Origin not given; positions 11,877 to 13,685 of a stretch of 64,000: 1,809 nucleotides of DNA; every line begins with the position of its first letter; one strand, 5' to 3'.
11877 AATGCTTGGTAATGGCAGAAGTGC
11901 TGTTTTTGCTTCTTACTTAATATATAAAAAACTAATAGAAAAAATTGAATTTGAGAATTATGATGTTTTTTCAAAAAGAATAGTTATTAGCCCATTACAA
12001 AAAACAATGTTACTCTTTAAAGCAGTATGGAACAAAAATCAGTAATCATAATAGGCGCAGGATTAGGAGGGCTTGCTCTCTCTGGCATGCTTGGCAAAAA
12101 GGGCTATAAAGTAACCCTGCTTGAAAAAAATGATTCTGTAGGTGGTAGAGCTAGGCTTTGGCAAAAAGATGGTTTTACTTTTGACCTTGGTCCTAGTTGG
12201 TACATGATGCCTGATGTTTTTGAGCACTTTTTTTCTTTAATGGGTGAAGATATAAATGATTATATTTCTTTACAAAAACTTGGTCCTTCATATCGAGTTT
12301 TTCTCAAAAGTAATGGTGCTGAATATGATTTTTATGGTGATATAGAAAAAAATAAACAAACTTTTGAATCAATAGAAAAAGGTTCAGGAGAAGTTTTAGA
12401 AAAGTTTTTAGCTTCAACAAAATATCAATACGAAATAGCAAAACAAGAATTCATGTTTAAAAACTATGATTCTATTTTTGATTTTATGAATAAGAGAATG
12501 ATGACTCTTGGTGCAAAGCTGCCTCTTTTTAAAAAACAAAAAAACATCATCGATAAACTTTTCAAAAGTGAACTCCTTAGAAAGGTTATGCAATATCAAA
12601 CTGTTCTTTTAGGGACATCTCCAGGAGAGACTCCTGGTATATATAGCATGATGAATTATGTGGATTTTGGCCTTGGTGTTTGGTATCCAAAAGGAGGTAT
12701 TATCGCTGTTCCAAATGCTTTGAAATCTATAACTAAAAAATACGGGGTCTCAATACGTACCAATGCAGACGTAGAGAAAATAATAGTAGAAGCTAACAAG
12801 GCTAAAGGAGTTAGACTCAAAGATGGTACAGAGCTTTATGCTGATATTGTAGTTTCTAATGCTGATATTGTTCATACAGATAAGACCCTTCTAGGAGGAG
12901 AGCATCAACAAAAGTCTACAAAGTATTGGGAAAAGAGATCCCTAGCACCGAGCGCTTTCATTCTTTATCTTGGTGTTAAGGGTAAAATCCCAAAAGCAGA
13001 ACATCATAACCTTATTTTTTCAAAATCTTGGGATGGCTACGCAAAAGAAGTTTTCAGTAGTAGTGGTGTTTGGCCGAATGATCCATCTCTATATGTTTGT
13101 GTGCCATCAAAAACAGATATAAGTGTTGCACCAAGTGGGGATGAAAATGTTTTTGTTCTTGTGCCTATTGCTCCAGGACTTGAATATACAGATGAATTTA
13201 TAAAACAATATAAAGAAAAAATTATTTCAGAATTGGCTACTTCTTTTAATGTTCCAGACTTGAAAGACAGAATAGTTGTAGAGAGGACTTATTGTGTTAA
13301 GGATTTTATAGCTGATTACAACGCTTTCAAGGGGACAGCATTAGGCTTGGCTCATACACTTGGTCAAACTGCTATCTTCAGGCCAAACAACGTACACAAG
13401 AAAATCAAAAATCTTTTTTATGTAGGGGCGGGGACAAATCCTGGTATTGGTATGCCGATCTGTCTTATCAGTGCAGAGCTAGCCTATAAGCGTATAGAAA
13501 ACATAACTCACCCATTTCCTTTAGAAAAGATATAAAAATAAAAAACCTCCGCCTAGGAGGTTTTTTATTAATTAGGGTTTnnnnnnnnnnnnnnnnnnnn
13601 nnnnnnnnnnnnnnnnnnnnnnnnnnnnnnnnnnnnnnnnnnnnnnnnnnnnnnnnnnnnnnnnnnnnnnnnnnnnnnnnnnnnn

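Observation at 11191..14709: Carotenoid-type cluster: overlapping CrtM/CrtB-like synthase and CrtN/CrtI-like desaturase with a convergent UbiA prenyltransferase and small membrane protein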

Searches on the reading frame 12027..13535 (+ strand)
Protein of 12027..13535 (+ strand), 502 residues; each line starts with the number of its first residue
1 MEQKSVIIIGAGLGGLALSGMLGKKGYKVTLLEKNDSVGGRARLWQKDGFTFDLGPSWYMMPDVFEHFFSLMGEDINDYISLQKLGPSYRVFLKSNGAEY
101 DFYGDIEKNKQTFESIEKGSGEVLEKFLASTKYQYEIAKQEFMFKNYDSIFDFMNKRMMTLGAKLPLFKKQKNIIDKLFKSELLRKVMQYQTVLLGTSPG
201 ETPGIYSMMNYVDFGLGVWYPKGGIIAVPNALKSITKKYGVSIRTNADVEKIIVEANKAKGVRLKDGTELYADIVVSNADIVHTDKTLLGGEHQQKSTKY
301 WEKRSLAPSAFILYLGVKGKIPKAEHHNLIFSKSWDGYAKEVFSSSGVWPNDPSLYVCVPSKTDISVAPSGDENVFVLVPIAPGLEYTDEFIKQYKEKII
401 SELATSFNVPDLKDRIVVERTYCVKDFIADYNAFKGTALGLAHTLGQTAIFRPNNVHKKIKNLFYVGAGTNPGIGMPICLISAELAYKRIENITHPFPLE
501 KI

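Call 3: search_protein_families(library=pfam, proteins=[window:12027-13535:+], max_evalue=0.01)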
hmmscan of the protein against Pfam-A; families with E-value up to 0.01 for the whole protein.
window:12027-13535:+ (502 aa): 12 families
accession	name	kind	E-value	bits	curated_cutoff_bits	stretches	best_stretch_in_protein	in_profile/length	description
PF01593.30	Amino_oxidase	-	1.1e-28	101.2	19.8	1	14-486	2-438/443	Flavin containing amine oxidoreductase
PF13450.12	NAD_binding_8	-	5.9e-15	55.7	21.9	1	8-72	1-65/68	NAD(P)-binding Rossmann-like domain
PF07992.20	Pyr_redox_2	-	4e-09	36.8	26.1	2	5-39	2-37/291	Pyridine nucleotide-disulphide oxidoreductase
PF01266.30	DAO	-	5.1e-08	33.3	27.9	1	6-40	2-36/353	FAD dependent oxidoreductase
PF00070.33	Pyr_redox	-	9.5e-07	29.7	22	1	5-39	1-35/82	Pyridine nucleotide-disulphide oxidoreductase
PF03486.20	HI0933_like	-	4.2e-06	26.8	50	1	5-40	2-37/244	HI0933-like protein Rossmann domain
PF01494.25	FAD_binding_3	-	2.3e-05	24.3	22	1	5-37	3-35/349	FAD binding domain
PF00996.24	GDI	-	2.3e-05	23.6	23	1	3-42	4-43/436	GDP dissociation inhibitor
PF00890.30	FAD_binding_2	-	3.6e-05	23.6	20.4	1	6-41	2-37/414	FAD binding domain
PF01946.23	Thi4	-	0.00028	20.6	26.2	1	4-42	18-57/235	Thi4 family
PF05834.18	Lycopene_cycl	-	0.0011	18.6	23.4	0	6-48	2-47/380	Lycopene cyclase protein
PF01134.28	GIDA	-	0.0027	17.3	22.1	0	6-36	2-33/391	Glucose inhibited division protein A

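Call 4: search_protein_families(library=ncbifam, proteins=[window:12027-13535:+], max_evalue=0.01)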
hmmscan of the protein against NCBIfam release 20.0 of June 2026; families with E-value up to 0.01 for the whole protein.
window:12027-13535:+ (502 aa): 75 families (the best 25 are shown)
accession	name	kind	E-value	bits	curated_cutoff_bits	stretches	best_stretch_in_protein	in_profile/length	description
NF058655.1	CrtID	equivalog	2.2e-180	600.6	640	1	6-485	1-476/478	bifunctional phytoene desaturase/3,4-desaturase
TIGR02734.1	crtI_fam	subfamily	2.2e-148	495.1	238.1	1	6-494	1-492/504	phytoene desaturase family protein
NF042421.1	hydcarot_desat_CrtD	equivalog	1.2e-80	271.3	500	1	5-491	3-484/487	1-hydroxycarotenoid 3,4-desaturase CrtD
NF045637.1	carotdesatCrtDProt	equivalog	1.3e-60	205.3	580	1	6-490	1-482/485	1-hydroxycarotenoid 3,4-desaturase CrtD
NF045689.1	BCarotKetCrtO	equivalog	9.6e-33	113.5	1000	3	127-281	144-299/563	beta-carotene ketolase CrtO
TIGR02730.1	carot_isom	equivalog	6.9e-31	107.6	586.9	2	156-483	157-481/493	carotenoid isomerase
TIGR02733.1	desat_CrtD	equivalog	4.1e-21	75.2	549.7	1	4-490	2-488/492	C-3',4' desaturase CrtD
NF005560.0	PRK07233.1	equivalog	1.2e-11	44.1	252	2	5-52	2-49/435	hypothetical protein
NF005548.0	PRK07208.1-4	equivalog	7.3e-11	41.3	389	1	2-58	2-58/488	hypothetical protein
TIGR03467.1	HpnE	equivalog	2.4e-10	40.3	283.05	1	6-55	1-52/430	hydroxysqualene dehydroxylase HpnE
NF005547.0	PRK07208.1-3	equivalog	6.6e-09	35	380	1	2-72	3-75/465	hypothetical protein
NF008845.0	PRK11883.1-5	equivalog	1.5e-08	33.4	560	1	2-60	3-67/468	protoporphyrinogen oxidase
NF005545.0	PRK07208.1-1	equivalog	2.1e-08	33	451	1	4-57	8-62/504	hypothetical protein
TIGR03197.1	MnmC_Cterm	equivalog_domain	6e-08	32.2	174.2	1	6-41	2-37/400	FAD-dependent 5-carboxymethylaminomethyl-2-thiouridine(34) oxidoreductase MnmC1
TIGR00562.1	proto_IX_ox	equivalog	5.4e-07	28.6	97.85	1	3-57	2-58/470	protoporphyrinogen oxidase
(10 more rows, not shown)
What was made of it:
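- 12027..13535 (+): crtI-family desaturase, 502 aa, closest to the bifunctional phytoene / 3,4-desaturase type (CrtI/CrtD). The CrtD models score 205-271 bits (call 4).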

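Call 8: find_encoding_contigs(protein=window:12027-13535:+, flank=10000, max_places=6)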
Protein window:12027-13535:+ (502 aa): 1 contig read that carries it; 1 place shown.
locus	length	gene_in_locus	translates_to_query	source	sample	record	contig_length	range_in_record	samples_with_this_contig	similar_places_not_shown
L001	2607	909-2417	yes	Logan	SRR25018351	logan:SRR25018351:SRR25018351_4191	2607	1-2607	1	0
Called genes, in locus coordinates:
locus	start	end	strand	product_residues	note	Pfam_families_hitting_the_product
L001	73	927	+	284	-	PF00494:SQS_PSY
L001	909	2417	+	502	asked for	PF00070:Pyr_redox (faint), PF00996:GDI (faint), PF01266:DAO (faint), PF01494:FAD_binding_3 (faint), PF01593:Amino_oxidase, PF03486:HI0933_like (faint), PF07992:Pyr_redox_2 (faint), PF13450:NAD_binding_8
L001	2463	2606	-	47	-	?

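Call 9: find_homologous_proteins(query=window:12027-13535:+)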
Query window:12027-13535:+ (502 aa): 6437 proteins with E <= 0.001 among 8000 candidates; the best 120 are listed.
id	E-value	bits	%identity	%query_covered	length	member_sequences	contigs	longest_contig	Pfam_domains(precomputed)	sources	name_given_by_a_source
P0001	0.0e+0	1140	100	100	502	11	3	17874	PF01266.31,PF01593.31,PF13450.13,PF07992.21,PF00070.34,PF03486.21,PF00996.25,PF01494.26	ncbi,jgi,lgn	jgi:phytoene desaturase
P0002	0.0e+0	1028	87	100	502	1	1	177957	PF01266.31,PF01593.31,PF13450.13,PF00890.31,PF07992.21,PF00070.34,PF03486.21,PF01494.26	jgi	jgi:phytoene desaturase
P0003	2.9e-287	971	84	100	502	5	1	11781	PF01266.31,PF01593.31,PF13450.13,PF07992.21,PF00070.34,PF03486.21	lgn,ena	-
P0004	3.8e-286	968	83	100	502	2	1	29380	PF01266.31,PF01593.31,PF13450.13,PF00890.31,PF07992.21,PF00070.34,PF03486.21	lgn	-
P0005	3.9e-284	961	82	100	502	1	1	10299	PF01266.31,PF01593.31,PF13450.13,PF00890.31,PF07992.21,PF00070.34,PF03486.21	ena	-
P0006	4.1e-269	911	77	100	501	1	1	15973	PF01266.31,PF01593.31,PF13450.13,PF00890.31,PF07992.21,PF00070.34,PF01494.26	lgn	-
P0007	4.6e-266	901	76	100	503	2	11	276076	PF01266.31,PF01593.31,PF13450.13,PF00890.31,PF07992.21,PF00070.34,PF01494.26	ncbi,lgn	ncbi:MAG TPA: phytoene desaturase family protein [Candidatus Paceibacterota bacterium]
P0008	5.1e-251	852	72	100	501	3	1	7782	PF01266.31,PF01593.31,PF13450.13,PF00890.31,PF07992.21,PF00070.34,PF01494.26,PF12831.14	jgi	jgi:phytoene desaturase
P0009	2.1e-250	850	73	100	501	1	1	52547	PF01266.31,PF01593.31,PF13450.13,PF07992.21,PF00070.34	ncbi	-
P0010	1.7e-240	817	69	100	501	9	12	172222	PF01266.31,PF01593.31,PF13450.13,PF00890.31,PF07992.21,PF00070.34,PF00996.25,PF01494.26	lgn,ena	-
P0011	2.4e-240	817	69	100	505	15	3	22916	PF01266.31,PF01593.31,PF13450.13,PF00890.31,PF07992.21,PF01494.26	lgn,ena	-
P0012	1.2e-239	814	69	100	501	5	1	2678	PF01266.31,PF01593.31,PF13450.13,PF00890.31,PF07992.21,PF03486.21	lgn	-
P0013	2.3e-239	813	69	100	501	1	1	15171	PF01266.31,PF01593.31,PF13450.13,PF00890.31,PF07992.21,PF01494.26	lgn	-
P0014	3.7e-239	813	69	100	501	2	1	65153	PF01266.31,PF01593.31,PF13450.13,PF00890.31,PF07992.21,PF03486.21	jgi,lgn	jgi:phytoene desaturase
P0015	1.2e-238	811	70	100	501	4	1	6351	PF01266.31,PF01593.31,PF13450.13,PF00890.31,PF07992.21,PF00070.34,PF00996.25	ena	-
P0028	3.0e-236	803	67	100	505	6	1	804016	PF01266.31,PF01593.31,PF13450.13,PF00890.31,PF07992.21,PF00070.34,PF03486.21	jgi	jgi:phytoene desaturase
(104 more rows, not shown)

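Call 12: find_encoding_contigs(protein=P0028, flank=10000, max_places=2)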
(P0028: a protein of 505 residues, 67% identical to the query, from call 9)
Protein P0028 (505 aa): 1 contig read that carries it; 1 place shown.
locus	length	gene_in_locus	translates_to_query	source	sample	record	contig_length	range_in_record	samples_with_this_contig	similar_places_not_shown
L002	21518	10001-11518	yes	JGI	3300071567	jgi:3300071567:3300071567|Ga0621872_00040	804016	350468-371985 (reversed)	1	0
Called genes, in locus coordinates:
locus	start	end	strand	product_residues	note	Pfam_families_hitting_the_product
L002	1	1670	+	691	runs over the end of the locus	PF04851:ResIII, PF17757:UvrB_inter, PF27431:UvrB_3rd, PF00271:Helicase_C, PF12344:UvrB, PF02151:UVR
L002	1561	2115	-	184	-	-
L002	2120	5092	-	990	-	-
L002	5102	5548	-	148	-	-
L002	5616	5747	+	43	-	-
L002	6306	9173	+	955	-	PF03193:RsgA_GTPase (faint), PF00005:ABC_tran (faint), PF02463:SMC_N (faint), PF13191:AAA_16 (faint), PF13555:AAA_29 (faint), PF20703:nSTAND1 (faint), PF20720:nSTAND3 (faint), PF17760:UvrA_inter, +1 more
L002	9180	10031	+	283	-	PF00494:SQS_PSY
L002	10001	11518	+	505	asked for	PF00070:Pyr_redox (faint), PF00890:FAD_binding_2 (faint), PF01266:DAO (weak), PF03486:HI0933_like (faint), PF07992:Pyr_redox_2 (faint), PF13450:NAD_binding_8, PF01593:Amino_oxidase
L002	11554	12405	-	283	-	PF01040:UbiA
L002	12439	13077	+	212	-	PF00730:HhH-GPD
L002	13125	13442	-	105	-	-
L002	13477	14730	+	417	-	PF01541:GIY-YIG, PF08459:UvrC_RNaseH_dom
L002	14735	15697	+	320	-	PF01820:Dala_Dala_lig_N, PF02222:ATP-grasp (weak), PF07478:Dala_Dala_lig_C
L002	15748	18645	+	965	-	PF00133:tRNA-synt_1, PF09334:tRNA-synt_1g, PF13603:tRNA-synt_1_2, PF00133:tRNA-synt_1, PF08264:Anticodon_1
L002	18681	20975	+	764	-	PF14559:TPR_19 (faint), PF13428:TPR_14 (faint)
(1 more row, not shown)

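Call 16: search_solved_structures(query=window:12027-13535:+, max_evalue=0.00001)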
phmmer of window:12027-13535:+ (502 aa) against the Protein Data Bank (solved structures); distinct sequences matched with E-value up to 0.00001: 19.
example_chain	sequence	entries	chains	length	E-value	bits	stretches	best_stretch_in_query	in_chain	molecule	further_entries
4rep_A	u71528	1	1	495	1.7e-72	248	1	4-490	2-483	Gamma-carotene desaturase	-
4dgk_A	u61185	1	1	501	3.2e-68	233.9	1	4-484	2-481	Phytoene dehydrogenase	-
3ka7_A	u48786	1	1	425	1.3e-10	43.8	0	210-312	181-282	Oxidoreductase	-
2yg6_A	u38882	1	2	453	1.9e-06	30.1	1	3-108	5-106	PUTRESCINE OXIDASE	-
9rvj_A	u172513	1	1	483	2.1e-06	30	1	3-81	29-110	Tetrapodal ancestor of L-amino acid oxidase: Q225H - W377I double mutant with phenylalanin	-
9rum_A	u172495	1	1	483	2.1e-06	30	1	3-81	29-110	Tetrapodal ancestor of L-amino acid oxidase: Q225A mutant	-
9t73_B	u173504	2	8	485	2.1e-06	30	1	3-81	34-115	Tetrapodal ancestor of L-amino acid oxidases: I224A-Q225H-P361-PREGA-L367 bound to phenyla | Tetrapodal ancestor of L-amino acid oxidase: I224A-Q225H-P361-PREGA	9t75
9qs1_A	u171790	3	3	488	2.1e-06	30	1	3-81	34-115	Tetrapodal ancestor of L-amino acis oxidases | Tetrapodal ancestor of L-amino acid oxidases | Tetrapodal ancestor of L-amino acid oxidases co-crystallised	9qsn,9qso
9run_A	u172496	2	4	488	2.1e-06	30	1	3-81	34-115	Tetrapodal ancestor of L-amino acid oxidase: Q225H-W377I double mutant | Tetrapodal ancestor of L-amino acid oxidases: W377I mutant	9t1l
9rvh_A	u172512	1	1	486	2.1e-06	30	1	3-81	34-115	Tetrapodal ancestor of L-amino acid oxidase: Q225A-Loop (P361-PREGA-L367) mutant with phen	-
3nrn_A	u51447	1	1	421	2.3e-06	29.9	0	6-62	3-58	uncharacterized protein PF1083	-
7eme_A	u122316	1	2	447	4.3e-06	29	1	3-60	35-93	NAD(P)/FAD-dependent oxidoreductase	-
3kve_A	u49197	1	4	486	5e-06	28.7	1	3-79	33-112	L-amino acid oxidase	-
5mog_A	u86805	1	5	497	7.8e-06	28.1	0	5-80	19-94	Phytoene dehydrogenase, chloroplastic/chromoplastic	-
5z2g_A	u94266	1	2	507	8.3e-06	28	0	3-58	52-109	L-amino acid oxidase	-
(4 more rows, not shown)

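Call 39: search_dna_similar(query=window:12027-13535:+, collection=plasmids, mode=protein, max_evalue=1e-20, max_rows=60, rows=spread)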
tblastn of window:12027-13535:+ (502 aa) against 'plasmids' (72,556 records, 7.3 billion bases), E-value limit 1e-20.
Records with a match: 200; places in all: 228; records where one place covers at least 80% of the query: 195.
Best place of each record, by identity: <60% 200.
By first word of the organism name: Pantoea 95; Thermus 33; Streptomyces 13; Staphylococcus 9; Azospirillum 6; Paracoccus 4; Candidatus 4; Sulfitobacter 3; Comamonas 2; Roseobacter 2; and 27 more.
By predicted mobility (MOB-suite, as given by PLSDB): non-mobilizable 181; mobilizable 16; conjugative 3.
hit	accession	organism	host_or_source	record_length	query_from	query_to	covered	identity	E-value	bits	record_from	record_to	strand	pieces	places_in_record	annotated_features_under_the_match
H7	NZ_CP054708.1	Halarchaeum sp. CBA1220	solar salt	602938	29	486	91%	41.9%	5e-125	409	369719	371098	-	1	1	crtI: phytoene desaturase family protein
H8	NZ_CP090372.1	Halobaculum sp. CBA1158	solar salt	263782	28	486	91%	36.9%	2e-96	326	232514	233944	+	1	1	crtI: phytoene desaturase family protein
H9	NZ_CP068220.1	Staphylococcus pasteuri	-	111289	27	486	92%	34.9%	7e-82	284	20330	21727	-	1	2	crtI: phytoene desaturase family protein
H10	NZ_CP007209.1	Staphylococcus xylosus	Animal faecal matter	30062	27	490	92%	34.2%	1e-80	280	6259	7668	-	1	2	crtI: phytoene desaturase family protein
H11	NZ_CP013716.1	Staphylococcus equorum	cell,Saeu-jeotgal, salted fermented food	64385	27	490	92%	33.6%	4e-78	273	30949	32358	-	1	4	crtI: phytoene desaturase family protein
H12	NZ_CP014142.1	Thermus parvatiensis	-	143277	28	501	94%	31.0%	2e-52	233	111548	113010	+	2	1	none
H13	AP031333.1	Thermus thermophilus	-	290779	28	501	94%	30.9%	3e-61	224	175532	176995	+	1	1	crtI: phytoene desaturase family protein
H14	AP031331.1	Thermus thermophilus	-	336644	28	501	94%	30.9%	3e-61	224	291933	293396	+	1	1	crtI: phytoene desaturase family protein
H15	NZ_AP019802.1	Thermus thermophilus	-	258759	28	501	94%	30.7%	7e-61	223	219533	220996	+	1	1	crtI: phytoene desaturase family protein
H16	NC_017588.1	Thermus thermophilus JL-18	-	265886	28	501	94%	30.7%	1e-60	223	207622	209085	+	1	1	crtI: phytoene desaturase family protein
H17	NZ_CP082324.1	Thermus thermophilus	cell culture,cheese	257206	28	501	94%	30.7%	1e-60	223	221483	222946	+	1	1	crtI: phytoene desaturase family protein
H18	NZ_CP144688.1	Thermus thermophilus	culture,laboratory strain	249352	28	501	94%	30.7%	1e-60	222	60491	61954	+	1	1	crtI: phytoene desaturase family protein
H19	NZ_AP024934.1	Thermus thermophilus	-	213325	28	501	94%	30.7%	2e-60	222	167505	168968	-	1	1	crtI: phytoene desaturase family protein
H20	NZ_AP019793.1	Thermus thermophilus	-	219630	28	501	94%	30.5%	2e-60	222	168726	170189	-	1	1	crtI: phytoene desaturase family protein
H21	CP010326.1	Pantoea sp. PSNIH1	shelf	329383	29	496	93%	30.8%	1e-67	243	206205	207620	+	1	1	phytoene dehydrogenase | phytoene synthase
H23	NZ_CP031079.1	Paracoccus yeei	Homo sapiens,single cell,eye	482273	29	502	94%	30.0%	3e-64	233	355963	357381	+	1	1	phytoene desaturase | phytoene/squalene synthase family protein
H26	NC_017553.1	Pantoea ananatis PA13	-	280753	29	484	91%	30.8%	1e-59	220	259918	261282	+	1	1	phytoene desaturase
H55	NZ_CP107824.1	Streptomyces anulatus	-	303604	28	490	92%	28.9%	6e-57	212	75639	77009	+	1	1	phytoene desaturase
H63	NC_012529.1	Deinococcus deserti VCD115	-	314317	27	490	92%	27.1%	5e-49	189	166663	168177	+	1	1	crtI: phytoene desaturase family protein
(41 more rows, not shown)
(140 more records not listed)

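Call 41: get_annotated_region(hit=H10, flank=5000)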
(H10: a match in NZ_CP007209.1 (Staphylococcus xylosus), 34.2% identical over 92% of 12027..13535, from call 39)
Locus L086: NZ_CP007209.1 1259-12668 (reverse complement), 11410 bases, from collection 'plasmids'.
description: Staphylococcus xylosus strain HKUOPL8 plasmid unnamed, complete sequence
organism: Staphylococcus xylosus (NCBI taxid 1288)
taxonomy: Bacteria; Bacillota; Bacilli; Bacillales; Staphylococcaceae; Staphylococcus; Staphylococcus xylosus
host: -; source: Animal faecal matter; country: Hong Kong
typing (MOB-suite, as given by PLSDB): non-mobilizable; replicon rep_cluster_1110
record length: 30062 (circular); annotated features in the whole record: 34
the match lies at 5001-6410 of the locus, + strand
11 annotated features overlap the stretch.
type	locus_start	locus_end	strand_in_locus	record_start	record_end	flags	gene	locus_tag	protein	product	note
CDS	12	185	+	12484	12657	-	-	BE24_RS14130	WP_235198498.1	hypothetical protein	-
CDS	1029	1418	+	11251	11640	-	-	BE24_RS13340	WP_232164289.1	glycosyl-4,4'-diaponeurosporenoate acyltransferase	-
CDS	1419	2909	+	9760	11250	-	-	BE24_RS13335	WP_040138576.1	NAD(P)/FAD-dependent oxidoreductase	-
CDS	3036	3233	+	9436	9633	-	-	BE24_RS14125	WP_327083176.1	glycosyltransferase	-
CDS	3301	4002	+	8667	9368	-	-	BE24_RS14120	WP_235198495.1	hypothetical protein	-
CDS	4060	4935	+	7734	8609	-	-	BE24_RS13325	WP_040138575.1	phytoene/squalene synthase family protein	GO:0008299 - isoprenoid biosynthetic process [Evidence IEA]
CDS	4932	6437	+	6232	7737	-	crtI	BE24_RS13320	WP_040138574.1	phytoene desaturase family protein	GO:0016117 - carotenoid biosynthetic process [Evidence IEA]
CDS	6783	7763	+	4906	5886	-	-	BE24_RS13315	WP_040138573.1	ketoacyl-ACP synthase III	-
CDS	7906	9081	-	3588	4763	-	-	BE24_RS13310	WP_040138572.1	ABC transporter permease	-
CDS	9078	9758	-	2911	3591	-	-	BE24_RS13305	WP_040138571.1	ABC transporter ATP-binding protein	-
CDS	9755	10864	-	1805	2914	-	-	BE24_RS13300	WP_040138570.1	RND transporter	-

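Call 43: get_annotated_region(hit=H26, flank=3500)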
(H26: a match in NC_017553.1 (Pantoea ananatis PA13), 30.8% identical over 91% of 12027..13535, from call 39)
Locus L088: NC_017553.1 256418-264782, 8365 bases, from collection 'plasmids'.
description: Pantoea ananatis PA13 plasmid PAGR_p, complete sequence
organism: Pantoea ananatis PA13 (NCBI taxid 1095774)
taxonomy: Bacteria; Pseudomonadota; Gammaproteobacteria; Enterobacterales; Erwiniaceae; Pantoea; Pantoea ananatis; Pantoea ananatis PA13
host: -; source: -; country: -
typing (MOB-suite, as given by PLSDB): non-mobilizable; replicon rep_cluster_1232
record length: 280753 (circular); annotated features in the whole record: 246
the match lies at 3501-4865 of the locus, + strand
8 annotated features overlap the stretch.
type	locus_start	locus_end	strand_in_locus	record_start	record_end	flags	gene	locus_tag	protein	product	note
CDS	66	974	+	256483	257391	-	-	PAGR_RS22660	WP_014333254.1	polyprenyl synthetase family protein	-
CDS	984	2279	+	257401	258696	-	-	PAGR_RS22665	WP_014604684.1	glycosyltransferase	-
CDS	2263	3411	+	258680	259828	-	crtY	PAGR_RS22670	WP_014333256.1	lycopene beta-cyclase CrtY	GO:0016117 - carotenoid biosynthetic process [Evidence IEA]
CDS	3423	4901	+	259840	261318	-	-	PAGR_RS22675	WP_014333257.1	phytoene desaturase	-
CDS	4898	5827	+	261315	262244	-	crtB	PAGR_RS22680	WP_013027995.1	15-cis-phytoene synthase CrtB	GO:0016117 - carotenoid biosynthetic process [Evidence IEA]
CDS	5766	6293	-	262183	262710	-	-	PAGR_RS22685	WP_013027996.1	sterol desaturase family protein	GO:0008610 - lipid biosynthetic process [Evidence IEA]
CDS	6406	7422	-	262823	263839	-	-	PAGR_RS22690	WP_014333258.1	NAD(P)-dependent alcohol dehydrogenase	-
CDS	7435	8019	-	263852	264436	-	-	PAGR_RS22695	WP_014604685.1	flavin reductase family protein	-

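Call 46: get_annotated_region(hit=H55, flank=3000)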
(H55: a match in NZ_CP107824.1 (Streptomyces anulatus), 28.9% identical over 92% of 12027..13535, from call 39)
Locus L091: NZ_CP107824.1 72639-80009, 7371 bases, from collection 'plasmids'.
description: Streptomyces anulatus strain NBC_00535 plasmid unnamed1, complete sequence
organism: Streptomyces anulatus (NCBI taxid 1892)
taxonomy: Bacteria; Actinomycetota; Actinomycetes; Kitasatosporales; Streptomycetaceae; Streptomyces; Streptomyces anulatus
host: -; source: -; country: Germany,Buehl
typing (MOB-suite, as given by PLSDB): non-mobilizable
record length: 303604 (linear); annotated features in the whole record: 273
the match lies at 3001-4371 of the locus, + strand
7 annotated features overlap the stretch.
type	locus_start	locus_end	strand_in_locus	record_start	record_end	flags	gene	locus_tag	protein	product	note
CDS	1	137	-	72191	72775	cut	-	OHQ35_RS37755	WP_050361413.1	NAD(P)H-dependent oxidoreductase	-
CDS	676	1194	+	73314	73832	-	-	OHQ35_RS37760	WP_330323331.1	hypothetical protein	-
CDS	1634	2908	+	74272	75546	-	-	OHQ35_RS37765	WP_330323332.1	polyprenyl synthetase family protein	-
CDS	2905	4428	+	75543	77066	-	-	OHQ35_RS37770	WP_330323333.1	phytoene desaturase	-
CDS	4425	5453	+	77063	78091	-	-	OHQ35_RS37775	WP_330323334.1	phytoene/squalene synthase family protein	GO:0008299 - isoprenoid biosynthetic process [Evidence IEA]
CDS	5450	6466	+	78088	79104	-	-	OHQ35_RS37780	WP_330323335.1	DUF5914 domain-containing protein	-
CDS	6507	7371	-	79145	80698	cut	-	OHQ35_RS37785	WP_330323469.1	NAD(P)/FAD-dependent oxidoreductase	-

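Call 47: get_annotated_region(hit=H63, flank=3000)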
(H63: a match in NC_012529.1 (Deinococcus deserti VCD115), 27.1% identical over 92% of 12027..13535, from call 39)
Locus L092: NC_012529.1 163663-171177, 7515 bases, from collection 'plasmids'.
description: Deinococcus deserti VCD115 plasmid 2, complete sequence
organism: Deinococcus deserti VCD115 (NCBI taxid 546414)
taxonomy: Bacteria; Deinococcota; Deinococci; Deinococcales; Deinococcaceae; Deinococcus; Deinococcus deserti; Deinococcus deserti VCD115
host: -; source: -; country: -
typing (MOB-suite, as given by PLSDB): mobilizable; replicon rep_cluster_954; relaxase MOBP
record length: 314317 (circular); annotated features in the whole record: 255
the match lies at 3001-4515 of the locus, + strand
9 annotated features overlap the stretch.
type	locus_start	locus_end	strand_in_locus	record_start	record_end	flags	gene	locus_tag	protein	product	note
CDS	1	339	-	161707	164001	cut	-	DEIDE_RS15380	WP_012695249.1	ATP-binding protein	-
CDS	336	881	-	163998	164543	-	-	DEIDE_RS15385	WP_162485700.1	biliverdin-producing heme oxygenase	-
CDS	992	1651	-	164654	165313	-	-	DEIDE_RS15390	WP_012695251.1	class I SAM-dependent methyltransferase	GO:0032259 - methylation [Evidence IEA]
CDS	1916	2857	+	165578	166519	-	-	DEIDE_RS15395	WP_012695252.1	phytoene/squalene synthase family protein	GO:0008299 - isoprenoid biosynthetic process [Evidence IEA]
CDS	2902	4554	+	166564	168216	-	crtI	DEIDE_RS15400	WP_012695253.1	phytoene desaturase family protein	GO:0016117 - carotenoid biosynthetic process [Evidence IEA]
CDS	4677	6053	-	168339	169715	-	-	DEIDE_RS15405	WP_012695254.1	NAD(P)/FAD-dependent oxidoreductase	-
CDS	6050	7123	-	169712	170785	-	-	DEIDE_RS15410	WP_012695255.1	glycosyltransferase family 2 protein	-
CDS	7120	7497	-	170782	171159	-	-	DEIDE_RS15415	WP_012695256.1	DoxX family protein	-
CDS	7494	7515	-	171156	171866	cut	-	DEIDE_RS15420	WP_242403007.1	lysophospholipid acyltransferase family protein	-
